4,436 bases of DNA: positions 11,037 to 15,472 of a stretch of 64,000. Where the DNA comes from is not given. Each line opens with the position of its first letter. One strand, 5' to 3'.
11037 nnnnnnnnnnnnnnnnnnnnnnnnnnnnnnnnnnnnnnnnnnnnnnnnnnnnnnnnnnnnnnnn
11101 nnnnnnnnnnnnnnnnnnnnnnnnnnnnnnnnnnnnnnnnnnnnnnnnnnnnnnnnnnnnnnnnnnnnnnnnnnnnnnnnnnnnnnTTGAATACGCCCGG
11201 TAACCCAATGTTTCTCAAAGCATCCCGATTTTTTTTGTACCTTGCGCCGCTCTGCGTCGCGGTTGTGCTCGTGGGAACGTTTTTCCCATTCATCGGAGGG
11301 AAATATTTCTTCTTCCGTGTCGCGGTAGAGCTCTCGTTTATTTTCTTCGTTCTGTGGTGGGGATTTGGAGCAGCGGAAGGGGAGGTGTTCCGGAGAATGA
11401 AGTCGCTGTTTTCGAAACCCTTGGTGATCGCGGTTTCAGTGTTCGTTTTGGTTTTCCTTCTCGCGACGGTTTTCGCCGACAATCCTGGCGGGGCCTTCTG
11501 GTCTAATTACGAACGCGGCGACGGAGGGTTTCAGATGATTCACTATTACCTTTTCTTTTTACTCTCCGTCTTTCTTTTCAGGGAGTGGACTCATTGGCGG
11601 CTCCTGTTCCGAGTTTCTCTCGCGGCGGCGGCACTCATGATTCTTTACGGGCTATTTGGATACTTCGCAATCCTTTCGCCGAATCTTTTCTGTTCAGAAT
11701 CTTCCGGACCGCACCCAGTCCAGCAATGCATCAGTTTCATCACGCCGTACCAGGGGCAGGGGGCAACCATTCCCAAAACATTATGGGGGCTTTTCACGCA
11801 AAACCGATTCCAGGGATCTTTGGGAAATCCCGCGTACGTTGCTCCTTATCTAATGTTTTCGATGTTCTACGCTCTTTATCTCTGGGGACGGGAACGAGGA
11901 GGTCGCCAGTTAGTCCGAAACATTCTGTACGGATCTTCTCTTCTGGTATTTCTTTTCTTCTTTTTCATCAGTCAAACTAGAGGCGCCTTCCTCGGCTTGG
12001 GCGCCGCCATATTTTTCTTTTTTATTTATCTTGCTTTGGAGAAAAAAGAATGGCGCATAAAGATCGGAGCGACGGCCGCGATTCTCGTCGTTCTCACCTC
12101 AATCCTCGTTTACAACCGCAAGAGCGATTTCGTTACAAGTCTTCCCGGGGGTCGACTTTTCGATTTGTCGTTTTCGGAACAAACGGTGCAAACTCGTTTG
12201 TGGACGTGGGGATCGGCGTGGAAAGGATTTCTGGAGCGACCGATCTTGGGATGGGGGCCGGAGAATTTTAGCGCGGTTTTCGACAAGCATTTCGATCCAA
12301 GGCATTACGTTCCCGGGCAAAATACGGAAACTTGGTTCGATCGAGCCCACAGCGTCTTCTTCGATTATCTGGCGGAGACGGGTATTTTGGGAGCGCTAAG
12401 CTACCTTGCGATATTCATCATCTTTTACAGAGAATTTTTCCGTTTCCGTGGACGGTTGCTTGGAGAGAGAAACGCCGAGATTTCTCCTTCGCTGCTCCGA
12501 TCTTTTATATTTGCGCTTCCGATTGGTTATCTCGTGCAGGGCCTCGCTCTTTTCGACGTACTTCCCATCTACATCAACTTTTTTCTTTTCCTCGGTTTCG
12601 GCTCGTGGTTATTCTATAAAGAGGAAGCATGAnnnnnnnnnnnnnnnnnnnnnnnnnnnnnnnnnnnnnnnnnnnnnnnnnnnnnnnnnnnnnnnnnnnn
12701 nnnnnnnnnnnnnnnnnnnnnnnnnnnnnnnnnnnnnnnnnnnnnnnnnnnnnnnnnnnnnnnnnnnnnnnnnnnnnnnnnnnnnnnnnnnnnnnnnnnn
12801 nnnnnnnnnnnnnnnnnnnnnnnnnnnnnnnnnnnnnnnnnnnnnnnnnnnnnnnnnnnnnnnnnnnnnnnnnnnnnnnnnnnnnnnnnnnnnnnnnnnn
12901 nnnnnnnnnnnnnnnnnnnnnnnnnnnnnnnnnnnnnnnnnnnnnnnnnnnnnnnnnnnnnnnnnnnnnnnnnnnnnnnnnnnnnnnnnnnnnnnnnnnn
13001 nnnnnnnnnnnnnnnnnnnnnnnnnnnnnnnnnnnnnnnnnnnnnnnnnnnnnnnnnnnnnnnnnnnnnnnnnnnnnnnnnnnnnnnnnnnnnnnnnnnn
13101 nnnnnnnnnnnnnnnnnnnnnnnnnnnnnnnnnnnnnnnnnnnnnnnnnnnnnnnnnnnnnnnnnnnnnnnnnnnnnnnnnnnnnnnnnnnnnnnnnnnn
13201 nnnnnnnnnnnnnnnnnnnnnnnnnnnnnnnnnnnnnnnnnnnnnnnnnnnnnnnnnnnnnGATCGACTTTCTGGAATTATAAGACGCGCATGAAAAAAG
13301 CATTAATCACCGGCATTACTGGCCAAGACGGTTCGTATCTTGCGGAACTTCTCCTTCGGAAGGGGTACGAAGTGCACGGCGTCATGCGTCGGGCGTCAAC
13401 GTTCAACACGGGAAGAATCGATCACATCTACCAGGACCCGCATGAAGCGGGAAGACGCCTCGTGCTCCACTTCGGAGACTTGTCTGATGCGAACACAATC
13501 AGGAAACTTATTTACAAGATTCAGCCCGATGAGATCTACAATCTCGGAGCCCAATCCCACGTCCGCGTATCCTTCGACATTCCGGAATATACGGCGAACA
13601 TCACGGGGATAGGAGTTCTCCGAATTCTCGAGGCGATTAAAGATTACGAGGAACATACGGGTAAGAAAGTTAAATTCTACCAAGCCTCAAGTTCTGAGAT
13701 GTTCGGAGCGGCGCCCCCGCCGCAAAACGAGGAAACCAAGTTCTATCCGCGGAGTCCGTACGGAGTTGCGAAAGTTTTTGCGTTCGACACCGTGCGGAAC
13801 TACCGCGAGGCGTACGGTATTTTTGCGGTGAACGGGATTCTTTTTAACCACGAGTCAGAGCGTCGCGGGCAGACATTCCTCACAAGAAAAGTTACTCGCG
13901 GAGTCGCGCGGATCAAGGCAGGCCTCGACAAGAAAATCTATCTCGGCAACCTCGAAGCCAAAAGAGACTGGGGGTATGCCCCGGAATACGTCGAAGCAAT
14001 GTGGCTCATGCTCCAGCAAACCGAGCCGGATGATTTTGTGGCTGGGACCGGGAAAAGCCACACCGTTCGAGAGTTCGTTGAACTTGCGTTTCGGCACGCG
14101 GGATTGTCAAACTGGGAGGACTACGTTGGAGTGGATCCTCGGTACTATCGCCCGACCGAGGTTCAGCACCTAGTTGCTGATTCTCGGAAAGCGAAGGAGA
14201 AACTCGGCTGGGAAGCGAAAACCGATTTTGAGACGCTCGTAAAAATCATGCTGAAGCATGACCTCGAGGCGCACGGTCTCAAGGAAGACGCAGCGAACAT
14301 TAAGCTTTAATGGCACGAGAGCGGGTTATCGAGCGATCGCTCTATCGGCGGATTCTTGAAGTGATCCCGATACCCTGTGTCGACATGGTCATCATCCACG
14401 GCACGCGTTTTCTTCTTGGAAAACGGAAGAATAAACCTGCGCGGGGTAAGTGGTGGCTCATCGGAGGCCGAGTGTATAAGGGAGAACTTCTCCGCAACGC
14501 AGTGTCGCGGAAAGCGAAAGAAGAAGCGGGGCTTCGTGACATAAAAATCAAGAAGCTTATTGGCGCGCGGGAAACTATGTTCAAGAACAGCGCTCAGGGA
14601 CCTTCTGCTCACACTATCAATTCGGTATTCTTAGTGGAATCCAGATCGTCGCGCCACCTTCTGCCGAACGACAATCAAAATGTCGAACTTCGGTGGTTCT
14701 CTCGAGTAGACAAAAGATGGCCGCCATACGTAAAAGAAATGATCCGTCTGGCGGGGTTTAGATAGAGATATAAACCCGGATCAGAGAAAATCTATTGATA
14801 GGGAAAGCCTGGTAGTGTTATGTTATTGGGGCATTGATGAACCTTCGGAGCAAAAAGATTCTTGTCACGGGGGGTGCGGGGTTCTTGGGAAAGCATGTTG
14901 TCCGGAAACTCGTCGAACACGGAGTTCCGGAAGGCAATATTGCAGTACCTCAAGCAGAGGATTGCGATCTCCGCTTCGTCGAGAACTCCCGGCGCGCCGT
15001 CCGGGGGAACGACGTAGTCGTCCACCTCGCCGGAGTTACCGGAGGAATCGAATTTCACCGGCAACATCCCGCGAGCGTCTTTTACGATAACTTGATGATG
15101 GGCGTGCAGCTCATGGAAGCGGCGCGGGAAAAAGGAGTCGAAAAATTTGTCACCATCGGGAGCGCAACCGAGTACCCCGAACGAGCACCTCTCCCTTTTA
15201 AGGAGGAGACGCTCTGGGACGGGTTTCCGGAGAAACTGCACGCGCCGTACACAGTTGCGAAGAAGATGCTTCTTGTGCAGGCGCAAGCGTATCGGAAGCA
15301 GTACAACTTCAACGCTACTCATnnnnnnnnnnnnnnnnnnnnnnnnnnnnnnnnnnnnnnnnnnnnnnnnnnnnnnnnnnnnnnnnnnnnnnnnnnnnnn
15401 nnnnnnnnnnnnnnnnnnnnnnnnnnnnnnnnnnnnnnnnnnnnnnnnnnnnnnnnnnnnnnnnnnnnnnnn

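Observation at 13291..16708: gmd - Nudix (gmm-like) - two tandem fcl-like paralogs, with a third fcl-like paralog at 31943-32905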

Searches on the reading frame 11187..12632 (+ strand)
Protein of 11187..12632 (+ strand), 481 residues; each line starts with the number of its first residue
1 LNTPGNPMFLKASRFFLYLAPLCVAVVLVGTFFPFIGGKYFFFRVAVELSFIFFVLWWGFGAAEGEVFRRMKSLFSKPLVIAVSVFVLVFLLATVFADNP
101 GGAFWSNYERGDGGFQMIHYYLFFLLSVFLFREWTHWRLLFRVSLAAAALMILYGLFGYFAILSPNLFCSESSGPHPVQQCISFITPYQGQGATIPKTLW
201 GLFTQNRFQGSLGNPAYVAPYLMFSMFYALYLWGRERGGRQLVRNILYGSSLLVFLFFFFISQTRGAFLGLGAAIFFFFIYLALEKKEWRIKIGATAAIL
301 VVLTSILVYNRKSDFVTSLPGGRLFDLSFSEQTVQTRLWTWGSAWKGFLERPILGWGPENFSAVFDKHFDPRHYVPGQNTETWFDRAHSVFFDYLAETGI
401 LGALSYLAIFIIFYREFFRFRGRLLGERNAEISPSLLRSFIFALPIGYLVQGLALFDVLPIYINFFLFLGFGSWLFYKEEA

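Call 4: search_protein_families(library=pfam, proteins=[window:11187-12632:+])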
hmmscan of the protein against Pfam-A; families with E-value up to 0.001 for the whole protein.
window:11187-12632:+ (481 aa): 1 family
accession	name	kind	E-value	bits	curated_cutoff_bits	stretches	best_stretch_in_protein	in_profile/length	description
PF04932.20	Wzy_C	-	3.3e-20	72.8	31.7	1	252-407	3-149/149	O-Antigen ligase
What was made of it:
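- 11187..12632 (+): Wzy_C / O-antigen-ligase-like membrane protein; conserved left neighbour of the module. Pfam Wzy_C 72.8 bits (call 4).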

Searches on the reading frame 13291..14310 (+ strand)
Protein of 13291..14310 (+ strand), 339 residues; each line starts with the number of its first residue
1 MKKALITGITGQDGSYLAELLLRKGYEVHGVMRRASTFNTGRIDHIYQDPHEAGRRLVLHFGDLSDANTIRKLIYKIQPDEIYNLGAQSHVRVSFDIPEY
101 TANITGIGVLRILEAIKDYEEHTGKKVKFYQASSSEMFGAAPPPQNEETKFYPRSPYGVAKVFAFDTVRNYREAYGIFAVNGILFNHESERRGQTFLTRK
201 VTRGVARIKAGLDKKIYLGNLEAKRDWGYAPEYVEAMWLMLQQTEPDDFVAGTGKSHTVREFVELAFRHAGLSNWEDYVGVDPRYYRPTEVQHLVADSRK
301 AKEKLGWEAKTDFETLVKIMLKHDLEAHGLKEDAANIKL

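Call 4: search_protein_families(library=pfam, proteins=[window:13291-14310:+])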
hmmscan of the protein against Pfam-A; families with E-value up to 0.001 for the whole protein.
window:13291-14310:+ (339 aa): 3 families
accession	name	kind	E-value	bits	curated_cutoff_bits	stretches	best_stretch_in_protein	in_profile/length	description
PF16363.11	GDP_Man_Dehyd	-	1.9e-137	458.6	27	1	5-320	1-332/332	GDP-mannose 4,6 dehydratase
PF01370.27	Epimerase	-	2.3e-67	227.3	20.9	1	4-252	1-240/240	NAD dependent epimerase/dehydratase family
PF04321.23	RmlD_sub_bind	-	4.8e-08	32.9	27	1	3-197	2-164/287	RmlD substrate binding domain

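Call 5: search_protein_families(library=ncbifam, proteins=[window:13291-14310:+])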
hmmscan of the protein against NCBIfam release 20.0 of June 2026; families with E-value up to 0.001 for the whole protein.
window:13291-14310:+ (339 aa): 11 families
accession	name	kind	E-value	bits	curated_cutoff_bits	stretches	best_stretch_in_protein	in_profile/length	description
TIGR01472.1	gmd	equivalog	1.2e-154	514.6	415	1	2-327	1-341/342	GDP-mannose 4,6-dehydratase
TIGR01181.1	dTDP_gluc_dehyt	equivalog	1.1e-26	93.7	365.1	1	4-321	2-308/321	dTDP-glucose 4,6-dehydratase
TIGR04180.1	EDH_00030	hypoth_equivalog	4.5e-22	78.5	475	1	5-311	2-296/297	NAD-dependent 4,6-dehydratase LegB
TIGR02622.1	CDP_4_6_dhtase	equivalog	4.2e-20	72.2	278.45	1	2-122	5-121/352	CDP-glucose 4,6-dehydratase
TIGR01179.1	galE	equivalog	2.8e-17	62.5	262.3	2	4-174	2-162/332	UDP-glucose 4-epimerase GalE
NF007582.0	PRK10217.1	equivalog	5.7e-13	48.7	698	1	1-314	1-321/355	dTDP-glucose 4,6-dehydratase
NF007490.0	PRK10084.1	subfamily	1.5e-12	47.2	649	1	52-322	47-332/361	dTDP-glucose 4,6-dehydratase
NF043036.1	ErythonDh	equivalog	1.6e-08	34.2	325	1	3-170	2-162/321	D-erythronate dehydrogenase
NF011728.1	PRK15181.1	equivalog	1.3e-07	31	760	1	2-328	16-341/348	Vi polysaccharide biosynthesis UDP-N-acetylglucosaminuronic acid C-4 epimerase TviC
TIGR02197.1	heptose_epim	equivalog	6.5e-05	22.2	274.6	1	124-318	104-307/316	ADP-glyceromanno-heptose 6-epimerase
NF041015.1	UDPsulfquin_syn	equivalog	0.00012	21.2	575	0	3-121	2-135/384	UDP-sulfoquinovose synthase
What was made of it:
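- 13291..14310 (+): Gmd, GDP-mannose 4,6-dehydratase. TIGR01472 514.6 bits, above the cutoff of 415; PF16363 458.6 bits (calls 4, 5).
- On Gmd (GDP-mannose 4,6-dehydratase), for 13291-14310: 514.6 bits against 415 (call 5).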

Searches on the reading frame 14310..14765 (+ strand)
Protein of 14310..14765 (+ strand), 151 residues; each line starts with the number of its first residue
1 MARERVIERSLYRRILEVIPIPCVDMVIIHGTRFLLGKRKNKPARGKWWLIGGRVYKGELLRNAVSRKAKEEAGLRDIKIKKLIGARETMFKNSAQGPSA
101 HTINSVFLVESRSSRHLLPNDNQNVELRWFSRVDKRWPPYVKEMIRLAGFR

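Call 4: search_protein_families(library=pfam, proteins=[window:14310-14765:+])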
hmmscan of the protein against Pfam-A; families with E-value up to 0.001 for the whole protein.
window:14310-14765:+ (151 aa): 1 family
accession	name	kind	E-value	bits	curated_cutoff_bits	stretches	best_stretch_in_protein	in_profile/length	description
PF00293.34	NUDIX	-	5e-15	56.1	21.1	1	24-132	6-115/134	NUDIX domain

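Call 5: search_protein_families(library=ncbifam, proteins=[window:14310-14765:+])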
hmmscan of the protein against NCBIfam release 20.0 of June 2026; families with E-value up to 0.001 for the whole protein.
window:14310-14765:+ (151 aa): 8 families
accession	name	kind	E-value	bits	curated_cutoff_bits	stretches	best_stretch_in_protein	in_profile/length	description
NF011963.0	PRK15434.1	subfamily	5.1e-15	55.5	146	1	12-132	8-131/159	GDP-mannose mannosyl hydrolase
NF003787.0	PRK05379.1-4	equivalog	4.7e-08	32.4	449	1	23-76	210-263/346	bifunctional nicotinamide-nucleotide adenylyltransferase/Nudix hydroxylase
NF006530.0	PRK08999.1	equivalog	2.8e-06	26.6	245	1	27-86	12-73/315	Nudix family hydrolase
NF003788.0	PRK05379.1-5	equivalog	6.4e-06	25.7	354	1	24-81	216-272/351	bifunctional nicotinamide-nucleotide adenylyltransferase/Nudix hydroxylase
NF003786.0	PRK05379.1-2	equivalog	1.2e-05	24.7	397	1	23-119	220-316/354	bifunctional nicotinamide-nucleotide adenylyltransferase/Nudix hydroxylase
NF041652.1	Nud_hyd_Dein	equivalog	1.9e-05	25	200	1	37-134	34-126/152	Nudix hydrolase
NF001299.0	PRK00241.1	equivalog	0.00062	19.3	158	1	22-76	136-189/263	NAD(+) diphosphatase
NF003791.0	PRK05379.2-3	equivalog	0.00074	18.8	409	1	23-77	204-258/340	bifunctional nicotinamide-nucleotide adenylyltransferase/Nudix hydroxylase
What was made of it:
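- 14310..14765 (+): Nudix hydrolase, Gmm/WcaH-like; start overlaps the gmd stop (TAATG). Best NCBIfam hit is PRK15434 GDP-mannose mannosyl hydrolase, 55.5 bits against a cutoff of 146 (call 5).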

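Call 47: search_solved_structures(query=window:14310-14765:+, max_evalue=0.001, show_alignments=2)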
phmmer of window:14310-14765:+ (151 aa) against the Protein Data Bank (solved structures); distinct sequences matched with E-value up to 0.001: 39.
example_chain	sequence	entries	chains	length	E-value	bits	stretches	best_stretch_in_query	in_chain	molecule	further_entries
1rya_A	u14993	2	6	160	1.5e-11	47.7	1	14-131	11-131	GDP-mannose mannosyl hydrolase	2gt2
2gt4_A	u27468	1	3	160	1.8e-11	47.5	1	14-131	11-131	GDP-mannose mannosyl hydrolase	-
2i8t_A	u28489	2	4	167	4e-11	46.4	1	14-131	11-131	GDP-mannose mannosyl hydrolase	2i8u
6dby_A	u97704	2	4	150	9.8e-07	32.1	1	17-119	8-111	Nudix hydrolase 1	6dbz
5gp0_E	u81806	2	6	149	9.9e-07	32.1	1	17-119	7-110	Nudix hydrolase 1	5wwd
6fl4_A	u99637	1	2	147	1.1e-06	32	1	17-119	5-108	Nudix hydrolase 1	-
3id9_A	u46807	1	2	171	1.6e-06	31.4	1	19-87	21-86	MutT/NUDIX family protein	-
5wy6_E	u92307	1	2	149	1.9e-06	31.2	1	17-119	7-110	Nudix hydrolase 1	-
4dyw_A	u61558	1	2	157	3.8e-05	27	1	26-135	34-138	MutT/NUDIX family protein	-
3gg6_A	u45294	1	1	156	8.8e-05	25.8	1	34-99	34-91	Nucleoside diphosphate-linked moiety X motif 18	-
5otn_A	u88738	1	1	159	0.00012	25.4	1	27-82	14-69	Nudix (Nucleoside diphosphate linked moiety X)-type motif 1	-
5mzf_A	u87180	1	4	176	0.00013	25.2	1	27-82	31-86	MTH1 protein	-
5hzx_A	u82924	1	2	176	0.00014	25.2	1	27-82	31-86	Nudix (Nucleoside diphosphate linked moiety X)-type motif 1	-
6glf_A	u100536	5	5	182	0.00015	25.1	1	27-79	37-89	7,8-dihydro-8-oxoguanine triphosphatase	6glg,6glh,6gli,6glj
6ehh_A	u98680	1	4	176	0.00016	24.9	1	27-130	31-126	7,8-dihydro-8-oxoguanine triphosphatase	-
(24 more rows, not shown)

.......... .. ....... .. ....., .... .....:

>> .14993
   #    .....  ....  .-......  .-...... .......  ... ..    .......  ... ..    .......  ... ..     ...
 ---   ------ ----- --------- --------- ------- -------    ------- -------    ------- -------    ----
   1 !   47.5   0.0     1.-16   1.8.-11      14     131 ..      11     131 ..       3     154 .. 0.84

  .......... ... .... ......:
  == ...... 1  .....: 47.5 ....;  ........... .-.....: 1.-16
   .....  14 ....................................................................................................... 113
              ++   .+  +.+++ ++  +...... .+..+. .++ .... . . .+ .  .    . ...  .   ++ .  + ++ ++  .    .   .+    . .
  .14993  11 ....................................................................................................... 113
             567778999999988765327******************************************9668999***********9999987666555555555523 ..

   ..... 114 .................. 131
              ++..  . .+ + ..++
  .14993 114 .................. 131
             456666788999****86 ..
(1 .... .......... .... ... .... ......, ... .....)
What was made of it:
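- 14310..14765 (+): Best PDB hits are 1rya/2gt4/2i8t, 47.7 bits, with the next Nudix class at 32 bits (call 47).
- On GDP-mannose mannosyl hydrolase (Gmm/WcaH), for the Nudix protein: Asn aligns with His124 (call 47).
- Checked: Best NCBIfam and PDB matches are GDP-mannose mannosyl hydrolase (calls 5, 47).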

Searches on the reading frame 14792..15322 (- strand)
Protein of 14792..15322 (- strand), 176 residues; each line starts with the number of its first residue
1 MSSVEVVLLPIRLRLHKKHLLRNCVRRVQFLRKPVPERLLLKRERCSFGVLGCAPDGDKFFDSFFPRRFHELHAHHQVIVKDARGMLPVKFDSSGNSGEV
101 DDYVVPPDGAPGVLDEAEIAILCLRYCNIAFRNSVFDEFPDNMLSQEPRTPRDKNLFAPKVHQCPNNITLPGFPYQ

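Call 72: search_protein_families(library=pfam, proteins=[window:14792-15322:-], max_evalue=1)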
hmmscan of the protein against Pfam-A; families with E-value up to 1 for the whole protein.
window:14792-15322:- (176 aa): 0 families
